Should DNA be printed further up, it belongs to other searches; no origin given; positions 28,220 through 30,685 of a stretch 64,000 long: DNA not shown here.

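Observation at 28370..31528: Candidate polysaccharide-sensing system: TIGR02147 HTH protein coupled to a catalytically dead pectate-lyase lipoprotein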

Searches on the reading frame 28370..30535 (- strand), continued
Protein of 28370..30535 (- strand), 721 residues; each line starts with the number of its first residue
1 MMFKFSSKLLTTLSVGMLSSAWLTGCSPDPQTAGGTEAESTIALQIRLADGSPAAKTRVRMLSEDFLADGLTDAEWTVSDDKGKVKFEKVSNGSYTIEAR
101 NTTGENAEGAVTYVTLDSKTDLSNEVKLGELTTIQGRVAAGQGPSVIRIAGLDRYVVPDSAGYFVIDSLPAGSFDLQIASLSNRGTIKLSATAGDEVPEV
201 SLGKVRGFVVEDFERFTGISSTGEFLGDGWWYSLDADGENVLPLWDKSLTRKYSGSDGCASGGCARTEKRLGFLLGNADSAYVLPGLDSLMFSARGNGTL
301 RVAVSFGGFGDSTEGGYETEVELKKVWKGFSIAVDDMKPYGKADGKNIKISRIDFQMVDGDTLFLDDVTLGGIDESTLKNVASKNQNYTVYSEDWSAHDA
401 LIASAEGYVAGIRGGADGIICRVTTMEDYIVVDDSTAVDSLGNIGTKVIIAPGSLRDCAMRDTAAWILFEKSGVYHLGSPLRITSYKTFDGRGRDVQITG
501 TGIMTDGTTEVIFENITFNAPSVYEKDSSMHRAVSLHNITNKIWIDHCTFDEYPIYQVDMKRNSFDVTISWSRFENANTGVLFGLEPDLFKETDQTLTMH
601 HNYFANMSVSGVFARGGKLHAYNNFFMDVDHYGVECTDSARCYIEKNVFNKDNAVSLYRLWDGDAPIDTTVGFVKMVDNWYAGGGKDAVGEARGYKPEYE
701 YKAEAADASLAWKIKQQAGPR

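Call 7: find_homologous_proteins(query=window:28370-30535:-, max_evalue=0.00001)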
Query window:28370-30535:- (721 aa): 516 proteins with E <= 0.00001 among 8000 candidates; the best 120 are listed.
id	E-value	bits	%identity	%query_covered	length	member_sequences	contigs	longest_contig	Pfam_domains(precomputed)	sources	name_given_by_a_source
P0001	0.0e+0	1514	91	100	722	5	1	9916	PF13229.13,PF13620.13,PF00544.26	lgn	-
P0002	0.0e+0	1372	82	100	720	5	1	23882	PF13229.13,PF13620.13,PF00544.26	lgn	-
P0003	0.0e+0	1154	70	99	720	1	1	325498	PF13229.13,PF13620.13,PF00544.26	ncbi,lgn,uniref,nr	ncbi:polysaccharide lyase family 1 protein [Fibrobacter sp. UWEL]|uniref:pectate lyase family protei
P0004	0.0e+0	1130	68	99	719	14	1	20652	PF13229.13,PF13620.13,PF00544.26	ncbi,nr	ncbi:MAG: hypothetical protein MJY85_07930 [Fibrobacter sp.]|nr:hypothetical protein [Fibrobacter sp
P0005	0.0e+0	1128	68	99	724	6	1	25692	PF13229.13,PF13620.13,PF00544.26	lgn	-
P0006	0.0e+0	1113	67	100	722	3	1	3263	PF13229.13,PF13620.13,PF00544.26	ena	-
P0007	0.0e+0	1106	67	100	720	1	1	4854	PF13229.13,PF13620.13,PF00544.26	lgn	-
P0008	0.0e+0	1019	63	97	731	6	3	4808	PF13229.13,PF13620.13,PF00544.26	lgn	-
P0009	2.6e-293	993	59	100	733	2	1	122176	PF13229.13,PF00544.26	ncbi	-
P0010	1.3e-278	944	58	99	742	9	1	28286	PF13229.13,PF13620.13,PF00544.26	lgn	-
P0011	2.5e-276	937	57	100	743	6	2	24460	PF13229.13,PF13620.13,PF00544.26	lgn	-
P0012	9.1e-275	932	58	99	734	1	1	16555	PF13229.13,PF13620.13,PF00544.26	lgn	-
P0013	2.0e-273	927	59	98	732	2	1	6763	PF13229.13,PF13620.13,PF00544.26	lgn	-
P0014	1.7e-272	924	58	100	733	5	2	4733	PF13229.13,PF13620.13,PF00544.26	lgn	-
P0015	2.9e-272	923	58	97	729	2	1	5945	PF13229.13,PF13620.13,PF00544.26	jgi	-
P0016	7.3e-272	922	57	100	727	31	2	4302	PF13229.13,PF13620.13,PF00544.26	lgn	-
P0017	8.5e-272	922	57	99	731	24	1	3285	PF13229.13,PF13620.13,PF00544.26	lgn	-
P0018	1.4e-271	921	56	100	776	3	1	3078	PF13229.13,PF13620.13,PF00544.26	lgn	-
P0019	2.9e-268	910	57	99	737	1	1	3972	PF13229.13,PF00544.26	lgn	-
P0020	3.0e-263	893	56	98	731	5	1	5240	PF13229.13,PF00544.26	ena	-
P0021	2.0e-262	891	56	97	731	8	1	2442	PF13229.13,PF00544.26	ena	-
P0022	2.4e-260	884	56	100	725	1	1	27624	PF13229.13,PF13620.13,PF00544.26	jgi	-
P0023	1.1e-259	882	56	99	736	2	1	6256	PF13229.13,PF00544.26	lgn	-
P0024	8.4e-259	879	57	97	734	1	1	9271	PF13229.13,PF13620.13,PF00544.26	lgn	-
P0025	5.8e-256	869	54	100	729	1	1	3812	PF13229.13,PF00544.26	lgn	-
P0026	3.2e-255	867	56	100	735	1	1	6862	PF13229.13,PF00544.26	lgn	-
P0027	1.3e-254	865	56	97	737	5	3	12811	PF13229.13,PF00544.26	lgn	-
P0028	1.6e-254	865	56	98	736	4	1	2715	PF13229.13,PF00544.26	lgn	-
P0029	5.9e-254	863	57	98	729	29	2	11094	PF13229.13,PF00544.26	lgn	-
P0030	1.8e-253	861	54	98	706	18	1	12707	PF13229.13,PF00544.26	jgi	-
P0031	2.4e-253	861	56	97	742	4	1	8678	PF13229.13,PF13620.13,PF00544.26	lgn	-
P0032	3.3e-253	860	56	99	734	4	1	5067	PF13229.13,PF00544.26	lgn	-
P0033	7.5e-253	859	55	99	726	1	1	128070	PF13229.13,PF00544.26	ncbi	-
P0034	2.8e-251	854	55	100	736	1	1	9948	PF13229.13,PF13620.13,PF00544.26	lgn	-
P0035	3.8e-250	850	53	97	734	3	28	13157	PF13229.13,PF00544.26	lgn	-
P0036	2.8e-249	847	53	98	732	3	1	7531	PF13229.13,PF00544.26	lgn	-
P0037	9.6e-248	842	54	100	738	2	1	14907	PF13229.13,PF00544.26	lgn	-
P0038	7.2e-245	833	56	97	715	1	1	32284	PF13229.13,PF00544.26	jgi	-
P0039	4.5e-244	830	54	97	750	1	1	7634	PF13229.13,PF00544.26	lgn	-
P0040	1.5e-243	828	53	97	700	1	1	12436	PF13229.13,PF13620.13,PF00544.26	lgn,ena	-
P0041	1.8e-242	825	53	98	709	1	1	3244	PF13229.13,PF00544.26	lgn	-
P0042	2.5e-241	821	54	99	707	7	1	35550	PF13229.13,PF00544.26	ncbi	-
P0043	1.8e-239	815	51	98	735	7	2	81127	PF13229.13,PF13620.13,PF00544.26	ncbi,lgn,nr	ncbi:MAG: right-handed parallel beta-helix repeat-containing protein [Fibrobacter sp.]|nr:right-hand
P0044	1.7e-238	812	52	99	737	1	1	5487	PF13229.13,PF13620.13,PF00544.26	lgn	-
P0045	1.7e-237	808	51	100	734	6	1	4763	PF13229.13,PF13620.13,PF00544.26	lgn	-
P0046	1.4e-232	792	51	98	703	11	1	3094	PF13229.13,PF13620.13,PF00544.26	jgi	-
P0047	7.3e-207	707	46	98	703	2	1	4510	PF13229.13,PF00544.26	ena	-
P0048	1.1e-205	703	47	99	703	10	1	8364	PF13229.13,PF00544.26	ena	-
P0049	6.1e-204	697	46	96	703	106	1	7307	PF13229.13,PF00544.26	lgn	-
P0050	1.4e-200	686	45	98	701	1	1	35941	PF13229.13,PF00544.26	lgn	-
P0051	1.4e-197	676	44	97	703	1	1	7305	PF13229.13,PF00544.26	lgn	-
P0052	2.1e-187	643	46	100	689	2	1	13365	PF13229.13,PF13620.13,PF00544.26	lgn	-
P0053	2.7e-178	613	51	54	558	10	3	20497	PF13229.13,PF00544.26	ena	-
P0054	5.1e-178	612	53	51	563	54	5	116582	PF13229.13,PF00544.26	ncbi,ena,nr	ncbi:MAG: right-handed parallel beta-helix repeat-containing protein [Fibrobacter sp.]|nr:right-hand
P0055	4.3e-176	605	45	98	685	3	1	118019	PF13229.13,PF00544.26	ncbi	-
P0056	1.3e-174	600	52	51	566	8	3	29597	PF13229.13,PF13620.13,PF00544.26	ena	-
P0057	1.7e-174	600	52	54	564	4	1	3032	PF13229.13,PF13620.13,PF00544.26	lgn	-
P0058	2.0e-174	600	53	51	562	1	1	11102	PF13229.13,PF00544.26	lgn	-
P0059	2.7e-174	599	53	54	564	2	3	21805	PF13229.13,PF13620.13,PF00544.26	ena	-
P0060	3.0e-174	599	49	54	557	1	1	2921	PF13229.13,PF00544.26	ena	-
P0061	3.7e-174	599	53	54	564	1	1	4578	PF13229.13,PF13620.13,PF00544.26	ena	-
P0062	3.7e-174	599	52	52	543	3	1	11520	PF13229.13,PF13620.13,PF00544.26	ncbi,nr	ncbi:MAG: right-handed parallel beta-helix repeat-containing protein [Fibrobacteraceae bacterium]|nr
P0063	4.1e-174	599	52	51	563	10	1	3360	PF13229.13,PF00544.26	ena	-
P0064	7.5e-174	598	52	54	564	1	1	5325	PF13229.13,PF13620.13,PF00544.26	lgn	-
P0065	7.7e-174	598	52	54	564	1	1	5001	PF13229.13,PF13620.13,PF00544.26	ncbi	-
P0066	8.3e-174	598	53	54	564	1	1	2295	PF13229.13,PF13620.13,PF00544.26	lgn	-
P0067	1.2e-173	597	51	54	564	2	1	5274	PF13229.13,PF13620.13,PF00544.26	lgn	-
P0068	1.3e-173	597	54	51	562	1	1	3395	PF13229.13,PF00544.26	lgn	-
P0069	1.8e-173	597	54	50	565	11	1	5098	PF13229.13,PF00544.26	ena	-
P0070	2.3e-173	596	48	54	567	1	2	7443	PF13229.13,PF13620.13,PF00544.26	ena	-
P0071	4.9e-173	595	52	51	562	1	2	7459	PF13229.13,PF00544.26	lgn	-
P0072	5.1e-173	595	53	51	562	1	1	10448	PF13229.13,PF00544.26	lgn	-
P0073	6.2e-173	595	53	51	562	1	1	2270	PF13229.13,PF00544.26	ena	-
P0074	6.3e-173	595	52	54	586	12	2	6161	PF13229.13,PF00544.26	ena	-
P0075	6.7e-173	595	53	54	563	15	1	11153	PF13229.13,PF13620.13,PF00544.26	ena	-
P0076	8.9e-173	594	56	45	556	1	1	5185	PF13229.13,PF00544.26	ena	-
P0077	1.0e-172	594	50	51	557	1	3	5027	PF13229.13,PF00544.26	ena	-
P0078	1.1e-172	594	53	51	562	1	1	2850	PF13229.13,PF00544.26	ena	-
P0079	1.3e-172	594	48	54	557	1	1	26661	PF13229.13,PF00544.26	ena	-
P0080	1.5e-172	594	53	54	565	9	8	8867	PF13229.13,PF13620.13,PF00544.26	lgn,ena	-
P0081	1.5e-172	594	52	51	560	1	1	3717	PF13229.13,PF13620.13,PF00544.26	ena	-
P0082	1.8e-172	593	51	54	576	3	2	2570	PF13229.13,PF13620.13,PF00544.26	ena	-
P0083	1.9e-172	593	53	51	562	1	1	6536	PF13229.13,PF00544.26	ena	-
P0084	1.9e-172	593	53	54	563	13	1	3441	PF13229.13,PF13620.13,PF00544.26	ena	-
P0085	2.0e-172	593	52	54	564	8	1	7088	PF13229.13,PF13620.13,PF00544.26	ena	-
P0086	2.3e-172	593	53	51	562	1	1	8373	PF13229.13,PF00544.26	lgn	-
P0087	2.3e-172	593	52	54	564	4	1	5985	PF13229.13,PF13620.13,PF00544.26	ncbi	-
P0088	3.2e-172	593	56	46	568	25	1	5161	PF13229.13,PF13620.13,PF00544.26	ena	-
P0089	4.3e-172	592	52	54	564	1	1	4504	PF13229.13,PF00544.26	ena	-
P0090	4.5e-172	592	52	51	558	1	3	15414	PF13229.13,PF13620.13,PF00544.26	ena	-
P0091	5.9e-172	592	52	54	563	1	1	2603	PF13229.13,PF13620.13,PF00544.26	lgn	-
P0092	8.5e-172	591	53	51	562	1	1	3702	PF13229.13,PF00544.26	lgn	-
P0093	1.1e-171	591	53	52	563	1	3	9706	PF13229.13,PF13620.13,PF00544.26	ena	-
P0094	1.2e-171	591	53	54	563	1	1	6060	PF13229.13,PF13620.13,PF00544.26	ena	-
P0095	1.5e-171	590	51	50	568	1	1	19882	PF13229.13,PF13620.13,PF00544.26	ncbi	-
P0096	1.7e-171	590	53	51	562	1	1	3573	PF13229.13,PF00544.26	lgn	-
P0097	1.8e-171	590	53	52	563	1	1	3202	PF13229.13,PF13620.13,PF00544.26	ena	-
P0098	2.2e-171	590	53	54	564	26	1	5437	PF13229.13,PF13620.13,PF00544.26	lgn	-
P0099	2.5e-171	590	52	54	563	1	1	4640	PF13229.13,PF13620.13,PF00544.26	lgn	-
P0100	2.5e-171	590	53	52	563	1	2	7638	PF13229.13,PF13620.13,PF00544.26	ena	-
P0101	3.1e-171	589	53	51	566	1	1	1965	PF13229.13,PF00544.26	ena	-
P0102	3.4e-171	589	52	51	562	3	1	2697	PF13229.13,PF00544.26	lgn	-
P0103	3.4e-171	589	52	54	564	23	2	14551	PF13229.13,PF13620.13,PF00544.26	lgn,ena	-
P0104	3.5e-171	589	51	52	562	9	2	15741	PF13229.13,PF00544.26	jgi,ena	-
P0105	3.6e-171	589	52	51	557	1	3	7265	PF13229.13,PF13620.13,PF00544.26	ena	-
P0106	4.0e-171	589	51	51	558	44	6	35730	PF13229.13,PF13620.13,PF00544.26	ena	-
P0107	4.5e-171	589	51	51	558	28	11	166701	PF13229.13,PF13620.13,PF00544.26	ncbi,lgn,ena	-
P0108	4.9e-171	589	52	51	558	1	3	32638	PF13229.13,PF00544.26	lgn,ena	-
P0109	5.1e-171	589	53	51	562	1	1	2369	PF13229.13,PF00544.26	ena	-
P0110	6.0e-171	588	53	54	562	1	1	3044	PF13229.13,PF13620.13,PF00544.26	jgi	-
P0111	6.3e-171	588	51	51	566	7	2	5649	PF13229.13,PF00544.26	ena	-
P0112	6.4e-171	588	53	54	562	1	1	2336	PF13229.13,PF13620.13,PF00544.26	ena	-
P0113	6.4e-171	588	53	52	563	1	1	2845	PF13229.13,PF13620.13,PF00544.26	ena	-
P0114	6.6e-171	588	52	51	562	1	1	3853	PF13229.13,PF00544.26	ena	-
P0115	9.0e-171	588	53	52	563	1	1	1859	PF13229.13,PF13620.13,PF00544.26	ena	-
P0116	9.8e-171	588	52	51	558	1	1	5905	PF13229.13,PF00544.26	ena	-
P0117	1.0e-170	588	40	99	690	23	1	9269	PF00544.26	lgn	-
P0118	1.5e-170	587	53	54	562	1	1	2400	PF13229.13,PF13620.13,PF00544.26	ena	-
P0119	1.7e-170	587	52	51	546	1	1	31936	PF13229.13,PF00544.26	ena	-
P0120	1.8e-170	587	54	52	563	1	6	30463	PF13229.13,PF13620.13,PF00544.26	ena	-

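Call 11: find_encoding_contigs(protein=P0003, flank=8000, max_places=2)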
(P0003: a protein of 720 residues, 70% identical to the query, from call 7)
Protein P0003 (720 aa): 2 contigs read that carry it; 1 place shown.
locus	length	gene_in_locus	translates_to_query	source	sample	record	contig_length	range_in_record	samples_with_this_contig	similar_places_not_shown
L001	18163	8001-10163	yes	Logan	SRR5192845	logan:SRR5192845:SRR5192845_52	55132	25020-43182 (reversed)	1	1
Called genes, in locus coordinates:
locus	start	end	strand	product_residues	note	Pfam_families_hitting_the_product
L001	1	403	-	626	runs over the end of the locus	PF16927:HisKA_7TM (weak), PF00512:HisKA, PF02518:HATPase_c, PF00072:Response_reg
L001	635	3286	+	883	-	PF18370:RGI_lyase, PF13517:FG-GAP_3 (faint), PF21348:RGL11_C, PF25292:Beta-prop_CGLA (faint), PF01839:FG-GAP (faint), PF03422:CBM_6, PF22704:CBM13-like (weak)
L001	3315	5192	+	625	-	PF13472:Lipase_GDSL_2, PF18998:Flg_new_2, PF03422:CBM_6 (weak)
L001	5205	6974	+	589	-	PF00657:Lipase_GDSL, PF13472:Lipase_GDSL_2, PF18998:Flg_new_2 (weak)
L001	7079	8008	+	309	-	PF14394:DUF4423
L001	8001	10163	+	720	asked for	PF13620:CarboxypepD_reg (faint), PF00544:Pectate_lyase_4, PF13229:Beta_helix (weak)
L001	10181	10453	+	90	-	-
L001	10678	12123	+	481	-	PF02074:Peptidase_M32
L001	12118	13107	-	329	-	-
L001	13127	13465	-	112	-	-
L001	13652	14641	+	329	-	PF00586:AIRS, PF02769:AIRS_C (weak)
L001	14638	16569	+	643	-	PF05157:MshEN, PF00437:T2SSE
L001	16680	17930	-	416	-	PF00109:ketoacyl-synt, PF00108:Thiolase_N (weak), PF02801:Ketoacyl-synt_C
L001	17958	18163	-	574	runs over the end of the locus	PF00501:AMP-binding, PF13193:AMP-binding_C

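Call 12: find_encoding_contigs(protein=P0054, flank=8000, max_places=3)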
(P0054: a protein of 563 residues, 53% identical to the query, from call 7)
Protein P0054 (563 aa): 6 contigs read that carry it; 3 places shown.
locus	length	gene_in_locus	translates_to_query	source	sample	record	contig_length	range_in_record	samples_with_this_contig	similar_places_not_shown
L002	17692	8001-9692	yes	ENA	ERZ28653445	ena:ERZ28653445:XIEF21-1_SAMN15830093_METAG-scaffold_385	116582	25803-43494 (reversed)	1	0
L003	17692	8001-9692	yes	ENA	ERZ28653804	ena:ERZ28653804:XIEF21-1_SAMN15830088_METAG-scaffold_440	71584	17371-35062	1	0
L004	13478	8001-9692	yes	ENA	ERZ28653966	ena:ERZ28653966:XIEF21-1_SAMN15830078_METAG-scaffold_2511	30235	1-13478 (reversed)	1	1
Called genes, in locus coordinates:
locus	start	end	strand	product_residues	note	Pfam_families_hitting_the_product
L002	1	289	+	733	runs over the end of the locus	PF18370:RGI_lyase, PF13517:FG-GAP_3 (faint), PF21348:RGL11_C, PF01839:FG-GAP (faint), PF25292:Beta-prop_CGLA (faint)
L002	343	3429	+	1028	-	PF18370:RGI_lyase, PF21348:RGL11_C, PF01839:FG-GAP (faint), PF13517:FG-GAP_3 (faint), PF03422:CBM_6, PF22704:CBM13-like (weak)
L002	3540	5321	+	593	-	PF13472:Lipase_GDSL_2, PF18998:Flg_new_2 (weak), PF03422:CBM_6 (weak)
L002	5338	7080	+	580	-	PF00657:Lipase_GDSL, PF13472:Lipase_GDSL_2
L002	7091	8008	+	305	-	PF14394:DUF4423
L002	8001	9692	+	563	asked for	PF00544:Pectate_lyase_4, PF13229:Beta_helix (weak)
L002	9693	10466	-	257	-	PF00899:ThiF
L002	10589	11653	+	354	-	PF09603:Fib_succ_major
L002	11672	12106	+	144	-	PF22769:DCD, PF00692:dUTPase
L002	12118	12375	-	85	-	PF02604:PhdYeFM_antitox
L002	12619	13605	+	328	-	PF01113:DapB_N (faint), PF16654:DAPDH_C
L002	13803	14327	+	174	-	-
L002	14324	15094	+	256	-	-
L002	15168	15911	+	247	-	PF02397:Bac_transf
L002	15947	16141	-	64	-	-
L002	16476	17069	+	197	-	-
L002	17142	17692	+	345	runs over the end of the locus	PF13477:Glyco_trans_4_2, PF13579:Glyco_trans_4_4 (weak), PF00534:Glycos_transf_1, PF13692:Glyco_trans_1_4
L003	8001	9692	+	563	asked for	PF00544:Pectate_lyase_4, PF13229:Beta_helix (weak)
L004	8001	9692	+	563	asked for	PF00544:Pectate_lyase_4, PF13229:Beta_helix (weak)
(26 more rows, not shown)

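Call 13: find_encoding_contigs(protein=P0055, flank=8000, max_places=2)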
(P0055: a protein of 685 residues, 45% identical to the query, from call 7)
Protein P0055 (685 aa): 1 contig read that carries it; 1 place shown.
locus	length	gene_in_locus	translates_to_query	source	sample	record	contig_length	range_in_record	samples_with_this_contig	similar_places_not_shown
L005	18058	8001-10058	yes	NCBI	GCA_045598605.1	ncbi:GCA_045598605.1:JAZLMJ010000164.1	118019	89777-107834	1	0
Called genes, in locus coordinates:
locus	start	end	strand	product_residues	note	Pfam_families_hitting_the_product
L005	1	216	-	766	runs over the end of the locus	PF00512:HisKA, PF02518:HATPase_c, PF00072:Response_reg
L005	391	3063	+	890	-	PF18370:RGI_lyase, PF25292:Beta-prop_CGLA (faint), PF13517:FG-GAP_3 (faint), PF21348:RGL11_C, PF01839:FG-GAP (faint), PF22704:CBM13-like (faint)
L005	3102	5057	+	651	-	PF13472:Lipase_GDSL_2, PF18998:Flg_new_2 (weak), PF03422:CBM_6 (weak)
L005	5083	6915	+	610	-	PF00657:Lipase_GDSL, PF13472:Lipase_GDSL_2, PF18998:Flg_new_2 (weak)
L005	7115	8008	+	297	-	PF14394:DUF4423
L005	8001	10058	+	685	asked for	PF00544:Pectate_lyase_4, PF13229:Beta_helix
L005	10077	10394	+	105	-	-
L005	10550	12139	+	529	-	PF02074:Peptidase_M32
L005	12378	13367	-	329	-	-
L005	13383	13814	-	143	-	-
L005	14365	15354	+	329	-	PF00586:AIRS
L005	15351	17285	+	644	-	PF05157:MshEN, PF00437:T2SSE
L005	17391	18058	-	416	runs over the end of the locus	PF00109:ketoacyl-synt, PF00108:Thiolase_N (weak), PF02801:Ketoacyl-synt_C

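Call 27: predict_structure(alignment_id=A1)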
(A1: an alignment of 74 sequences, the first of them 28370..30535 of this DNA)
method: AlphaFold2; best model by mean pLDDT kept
length: 721 residues; sequences in the alignment: 74
mean_pLDDT: 88.5   pTM: 0.78
mean pLDDT of the five models: 88.5, 87.9, 87.0, 86.0, 85.8
residues with pLDDT >= 90: 492; 70-90: 172; 50-70: 20; < 50: 37
segments of 3 or more residues with pLDDT < 50: 1-37
pLDDT, mean of each block of 10 residues (from residue 1): 32 37 40 49 92 95 93 93 93 94 90 84 85 93 88 92 92 94 88 95 91 85 86 87 85 82 88 89 92 95 92 94 93 96 88 94 93 92 72 96 96 96 96 85 88 97 97 93 97 94 93 96 60 90 98 87 96 95 89 91 96 96 95 96 97 93 92 97 89 95 91 91 88
secondary structure, 60 per line:
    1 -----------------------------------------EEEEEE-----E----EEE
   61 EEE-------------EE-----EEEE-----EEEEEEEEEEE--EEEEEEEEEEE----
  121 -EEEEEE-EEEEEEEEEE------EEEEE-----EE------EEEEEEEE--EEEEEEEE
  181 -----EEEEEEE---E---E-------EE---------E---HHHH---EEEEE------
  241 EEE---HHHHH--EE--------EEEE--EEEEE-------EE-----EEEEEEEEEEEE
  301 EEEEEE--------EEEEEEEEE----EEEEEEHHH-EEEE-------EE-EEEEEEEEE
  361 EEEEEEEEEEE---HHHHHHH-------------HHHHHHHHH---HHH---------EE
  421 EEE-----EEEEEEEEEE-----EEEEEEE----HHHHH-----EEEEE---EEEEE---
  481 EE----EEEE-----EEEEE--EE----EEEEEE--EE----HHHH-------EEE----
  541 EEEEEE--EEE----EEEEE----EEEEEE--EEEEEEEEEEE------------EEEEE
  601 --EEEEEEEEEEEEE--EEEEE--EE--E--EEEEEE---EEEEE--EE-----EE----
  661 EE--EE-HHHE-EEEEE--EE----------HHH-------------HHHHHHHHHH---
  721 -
elements in order (helices of 4 or more, strands of 3 or more residues): E42-47 E58-63 E84-87 E93-103 E106-116 E122-127 E129-138 E145-149 E163-170 E173-180 E186-192 H223-226 E230-234 E241-243 H247-251 E264-267 E270-274 E289-306 E315-323 E328-333 E338-341 E352-371 H375-381 H395-403 E419-423 E429-438 E444-450 H455-459 E465-469 E473-477 E487-490 E496-500 E509-514 H523-526 E534-536 E541-546 E549-551 E556-560 E565-570 E573-583 E596-600 E603-615 E618-622 E632-637 E641-645 E673-677 H708-717
